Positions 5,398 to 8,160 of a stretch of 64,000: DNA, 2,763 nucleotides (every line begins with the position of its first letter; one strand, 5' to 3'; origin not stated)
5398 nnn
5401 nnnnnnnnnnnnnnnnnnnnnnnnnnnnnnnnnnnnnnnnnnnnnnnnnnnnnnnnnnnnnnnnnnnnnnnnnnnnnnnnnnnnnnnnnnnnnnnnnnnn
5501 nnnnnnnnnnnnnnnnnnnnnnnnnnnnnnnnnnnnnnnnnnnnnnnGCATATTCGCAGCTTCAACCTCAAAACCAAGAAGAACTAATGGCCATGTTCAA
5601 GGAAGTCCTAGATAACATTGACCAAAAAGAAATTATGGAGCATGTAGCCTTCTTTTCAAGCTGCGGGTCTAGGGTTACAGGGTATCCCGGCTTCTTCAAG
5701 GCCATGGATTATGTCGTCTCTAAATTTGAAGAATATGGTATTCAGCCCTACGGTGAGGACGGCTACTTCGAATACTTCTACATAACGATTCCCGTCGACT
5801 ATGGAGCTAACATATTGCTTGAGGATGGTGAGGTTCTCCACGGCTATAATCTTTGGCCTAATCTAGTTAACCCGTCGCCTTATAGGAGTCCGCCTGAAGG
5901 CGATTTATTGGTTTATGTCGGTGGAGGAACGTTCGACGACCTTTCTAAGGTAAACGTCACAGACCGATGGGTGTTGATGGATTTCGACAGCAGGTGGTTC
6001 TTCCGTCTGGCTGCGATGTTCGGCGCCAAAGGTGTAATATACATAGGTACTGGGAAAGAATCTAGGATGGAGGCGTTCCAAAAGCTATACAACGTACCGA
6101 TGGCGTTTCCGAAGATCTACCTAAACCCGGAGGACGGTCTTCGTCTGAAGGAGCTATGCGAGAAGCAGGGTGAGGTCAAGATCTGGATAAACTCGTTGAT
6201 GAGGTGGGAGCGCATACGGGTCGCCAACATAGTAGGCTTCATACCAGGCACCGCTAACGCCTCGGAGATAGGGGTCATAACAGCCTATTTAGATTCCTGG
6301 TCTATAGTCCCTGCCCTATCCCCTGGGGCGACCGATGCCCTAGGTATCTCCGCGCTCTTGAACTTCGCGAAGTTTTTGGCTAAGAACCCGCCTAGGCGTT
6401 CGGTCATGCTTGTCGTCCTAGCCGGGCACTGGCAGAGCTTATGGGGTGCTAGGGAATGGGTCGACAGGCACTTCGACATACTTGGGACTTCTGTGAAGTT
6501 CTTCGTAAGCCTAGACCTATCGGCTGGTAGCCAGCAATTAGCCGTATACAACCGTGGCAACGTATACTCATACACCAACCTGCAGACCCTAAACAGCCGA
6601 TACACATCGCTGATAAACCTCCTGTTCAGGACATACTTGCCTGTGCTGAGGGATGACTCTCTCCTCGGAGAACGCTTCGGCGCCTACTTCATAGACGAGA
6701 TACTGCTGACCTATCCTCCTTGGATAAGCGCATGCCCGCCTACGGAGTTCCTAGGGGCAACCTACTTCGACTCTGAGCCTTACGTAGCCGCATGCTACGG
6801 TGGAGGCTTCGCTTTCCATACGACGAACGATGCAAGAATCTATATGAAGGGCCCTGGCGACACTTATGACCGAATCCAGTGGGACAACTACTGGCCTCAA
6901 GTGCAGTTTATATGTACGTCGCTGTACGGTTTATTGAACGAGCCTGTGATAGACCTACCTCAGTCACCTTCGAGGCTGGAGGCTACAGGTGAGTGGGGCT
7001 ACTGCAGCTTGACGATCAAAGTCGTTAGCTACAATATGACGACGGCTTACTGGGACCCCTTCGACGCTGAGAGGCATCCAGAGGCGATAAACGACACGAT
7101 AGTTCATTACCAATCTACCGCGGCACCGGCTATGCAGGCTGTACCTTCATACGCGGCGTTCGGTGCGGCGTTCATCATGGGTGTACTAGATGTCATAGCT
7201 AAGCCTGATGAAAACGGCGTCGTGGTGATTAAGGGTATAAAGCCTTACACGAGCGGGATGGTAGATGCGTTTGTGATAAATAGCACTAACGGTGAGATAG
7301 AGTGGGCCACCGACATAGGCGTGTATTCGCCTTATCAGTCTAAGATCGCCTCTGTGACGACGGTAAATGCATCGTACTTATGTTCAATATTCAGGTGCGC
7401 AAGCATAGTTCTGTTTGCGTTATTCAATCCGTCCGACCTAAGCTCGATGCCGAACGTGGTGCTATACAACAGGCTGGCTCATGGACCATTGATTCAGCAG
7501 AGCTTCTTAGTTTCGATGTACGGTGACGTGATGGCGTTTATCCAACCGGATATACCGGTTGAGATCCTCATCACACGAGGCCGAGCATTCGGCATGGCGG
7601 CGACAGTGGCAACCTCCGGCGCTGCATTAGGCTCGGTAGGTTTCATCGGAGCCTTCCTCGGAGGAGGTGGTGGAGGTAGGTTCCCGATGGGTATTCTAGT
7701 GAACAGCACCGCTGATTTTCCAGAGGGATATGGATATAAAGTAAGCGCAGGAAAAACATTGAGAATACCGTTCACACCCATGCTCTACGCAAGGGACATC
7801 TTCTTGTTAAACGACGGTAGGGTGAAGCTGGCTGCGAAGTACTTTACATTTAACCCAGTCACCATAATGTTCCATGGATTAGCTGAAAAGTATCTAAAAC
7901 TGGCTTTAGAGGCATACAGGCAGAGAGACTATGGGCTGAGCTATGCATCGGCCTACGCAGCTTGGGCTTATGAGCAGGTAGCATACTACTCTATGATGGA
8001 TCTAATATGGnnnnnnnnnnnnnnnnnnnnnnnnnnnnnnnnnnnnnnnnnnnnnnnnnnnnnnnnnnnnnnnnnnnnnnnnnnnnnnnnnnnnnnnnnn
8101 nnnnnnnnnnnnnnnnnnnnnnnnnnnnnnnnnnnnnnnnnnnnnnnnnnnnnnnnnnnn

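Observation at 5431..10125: Pseudo-peptidase ectodomain: an M28/PA-like domain with all catalytic positions replaced, fused to a MacB-type permease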

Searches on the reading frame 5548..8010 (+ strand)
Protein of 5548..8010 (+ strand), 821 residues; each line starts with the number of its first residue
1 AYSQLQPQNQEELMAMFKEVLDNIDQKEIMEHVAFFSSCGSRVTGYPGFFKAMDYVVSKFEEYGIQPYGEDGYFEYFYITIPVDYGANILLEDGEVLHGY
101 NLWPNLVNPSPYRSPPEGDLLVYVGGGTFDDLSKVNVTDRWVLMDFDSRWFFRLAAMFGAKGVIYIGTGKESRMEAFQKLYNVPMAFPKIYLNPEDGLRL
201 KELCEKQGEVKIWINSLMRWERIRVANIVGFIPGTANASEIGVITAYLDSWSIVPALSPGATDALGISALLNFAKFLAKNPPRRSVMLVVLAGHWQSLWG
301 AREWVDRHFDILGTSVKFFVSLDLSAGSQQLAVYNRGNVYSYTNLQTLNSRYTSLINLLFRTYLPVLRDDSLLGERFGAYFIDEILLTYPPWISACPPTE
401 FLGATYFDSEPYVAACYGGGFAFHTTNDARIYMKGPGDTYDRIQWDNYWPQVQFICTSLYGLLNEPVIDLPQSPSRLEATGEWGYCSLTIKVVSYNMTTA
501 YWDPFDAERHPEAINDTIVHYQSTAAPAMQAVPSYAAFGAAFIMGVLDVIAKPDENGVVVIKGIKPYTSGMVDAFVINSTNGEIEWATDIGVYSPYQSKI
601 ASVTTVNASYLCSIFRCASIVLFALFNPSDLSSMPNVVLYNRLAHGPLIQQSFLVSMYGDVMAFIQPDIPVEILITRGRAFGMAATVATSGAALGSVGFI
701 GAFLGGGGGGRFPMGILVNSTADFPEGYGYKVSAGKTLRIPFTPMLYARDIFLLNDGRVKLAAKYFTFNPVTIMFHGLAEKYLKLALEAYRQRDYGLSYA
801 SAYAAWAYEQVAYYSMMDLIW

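Call 38: predict_structure(alignment_id=A3)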
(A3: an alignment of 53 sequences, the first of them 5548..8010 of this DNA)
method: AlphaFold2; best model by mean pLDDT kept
length: 821 residues; sequences in the alignment: 53
mean_pLDDT: 90.7   pTM: 0.89
mean pLDDT of the five models: 90.7, 90.0, 89.9, 89.9, 88.9
residues with pLDDT >= 90: 691; 70-90: 66; 50-70: 12; < 50: 52
segments of 3 or more residues with pLDDT < 50: 1-4, 527-544, 680-709
pLDDT, mean of each block of 10 residues (from residue 1): 54 95 98 98 97 98 95 97 97 97 97 98 97 95 96 96 96 93 95 97 97 98 98 97 98 96 98 98 98 96 98 97 97 94 92 97 95 94 96 91 89 97 96 95 97 98 96 94 95 95 96 96 62 35 66 97 93 96 97 90 95 98 89 82 93 89 96 79 31 29 36 86 91 96 93 93 92 96 97 94 95 91 84
secondary structure, 60 per line:
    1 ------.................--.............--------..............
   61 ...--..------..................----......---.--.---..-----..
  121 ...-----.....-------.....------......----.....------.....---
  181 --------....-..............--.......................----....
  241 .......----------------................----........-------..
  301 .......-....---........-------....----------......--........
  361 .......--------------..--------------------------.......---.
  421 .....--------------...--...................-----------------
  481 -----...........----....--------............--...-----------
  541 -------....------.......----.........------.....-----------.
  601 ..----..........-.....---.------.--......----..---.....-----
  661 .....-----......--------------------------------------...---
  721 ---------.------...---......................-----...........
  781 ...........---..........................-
elements in order (helices of 4 or more, strands of 3 or more residues): H7-23 H26-38 H47-63 E74-91 E96-101 E119-123 H129-133 E141-145 H152-157 E162-166 H173-177 E189-192 H194-207 E210-232 E237-247 H264-279 E284-291 H299-307 E316-323 E331-334 H345-350 H353-367 H410-416 E420-425 H445-463 E486-496 E501-504 H513-516 E517-524 E548-551 E558-564 E569-577 E584-588 E600-602 E607-616 E618-622 E636-641 E651-655 E661-665 E671-676 E715-717 E737-739 H743-764 H770-791 H795-820
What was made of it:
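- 5566..6945 (+): M28 aminopeptidase-like domain with an inserted PA domain (aa about 46-505; PA insert about aa 158-246, nt 5902-6168). AF2 pLDDT 90.7 (call 38).
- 7774..8007 (+): Three long helices (aa about 782-859) leading from the ectodomain into the membrane. Call 38.
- Fold: AF2 pLDDT 90.7, pTM 0.89 (call 38).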

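Call 40: fold_search(model_id=the predicted structure, library=pdb)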
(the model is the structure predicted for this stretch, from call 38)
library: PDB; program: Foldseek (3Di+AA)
matches with E <= 10: 981; with E <= 0.001: 191
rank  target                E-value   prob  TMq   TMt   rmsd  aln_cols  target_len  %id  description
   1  3iib                  1.9e-21  1.00  0.36  0.60   7.6       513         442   16  Crystal structure of Peptidase M28 precursor (YP_926796.1) from SHEWANELLA AMAZONENSIS SB2B at 1.70 A resolution (released 2009-08-25)
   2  2ek8                  2.8e-21  1.00  0.29  0.55   8.8       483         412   16  Aminopeptidase from Aneurinibacillus sp. strain AM-1 (released 2008-03-25)
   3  8ack_A                2.7e-19  1.00  0.28  0.46  10.4       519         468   12  Structure of Pseudomonas aeruginosa aminopeptidase, PaAP (released 2023-07-12)
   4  6hc7_A                5.2e-19  1.00  0.32  0.56   8.3       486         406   14  The crystal structure of BSAP, a zinc aminopeptidase from Bacillus subtilis (medium resolution) (released 2019-08-28)
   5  6hc6_C                7.7e-19  1.00  0.33  0.58   8.1       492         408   13  The structure of BSAP, a zinc aminopeptidase from Bacillus subtilis (released 2019-08-28)
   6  8acg_C                9.7e-19  1.00  0.29  0.49  11.5       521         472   12  Structure of Pseudomonas aeruginosa aminopeptidase, PaAP_T E340A mutant (released 2023-07-12)
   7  6hc6_A                1.1e-18  1.00  0.33  0.58   8.2       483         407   13  The structure of BSAP, a zinc aminopeptidase from Bacillus subtilis (released 2019-08-28)
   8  8ac7_A                1.8e-18  1.00  0.29  0.48  10.4       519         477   13  Structure of Pseudomonas aeruginosa aminopeptidase, PaAP (released 2023-07-12)
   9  8acr                  1.9e-18  1.00  0.27  0.44  10.9       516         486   12  Structure of Pseudomonas aeruginosa aminopeptidase, PaAP (released 2023-07-12)
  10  6rti_A                1.9e-18  1.00  0.32  0.36  10.2       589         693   16  X-ray structure of human glutamate carboxypeptidase II (GCPII) in complex with aptamer A9g (released 2020-06-10)
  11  8ac9_B                2.5e-18  1.00  0.28  0.45  12.0       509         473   11  Structure of Pseudomonas aeruginosa aminopeptidase, PaAP_T (released 2023-07-12)
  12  4jz0_A                3.0e-18  1.00  0.32  0.37   9.2       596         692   15  X-ray structure of human glutamate carboxypeptidase II (GCPII) in complex with CTT1055 (released 2014-04-02)
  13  2pvv_A                3.0e-18  1.00  0.31  0.36   9.9       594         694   15  Structure of human glutamate carboxypeptidase II (GCPII) in complex with L-serine-O-sulfate (released 2007-05-22)
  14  2c6c_A                3.1e-18  1.00  0.31  0.36   9.6       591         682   15  membrane-bound glutamate carboxypeptidase II (GCPII) in complex with GPI-18431 (S)-2-(4-iodobenzylphosphonomethyl)-pen (released 2006-02-15)
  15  4oc4_A                4.4e-18  1.00  0.32  0.36   9.3       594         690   15  X-ray structure of of human glutamate carboxypeptidase II (GCPII) in a complex with CPIBzL, a urea-based inhibitor N~2 (released 2014-05-21)
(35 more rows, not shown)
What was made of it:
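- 5566..6945 (+): Foldseek against 3iib, 2ek8, BSAP, GCPII and TfR (call 40).
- On MEROPS M28 metallopeptidase (catalytically competent): Foldseek E 1.9e-21 against 3iib (call 40).
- On PA (protease-associated) domain proteins: PA-containing structures top the fold search (call 40).
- Foldseek E 1.9e-21 to about 1e-17 against PA+M28 aminopeptidases, GCPII and TfR (call 40).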
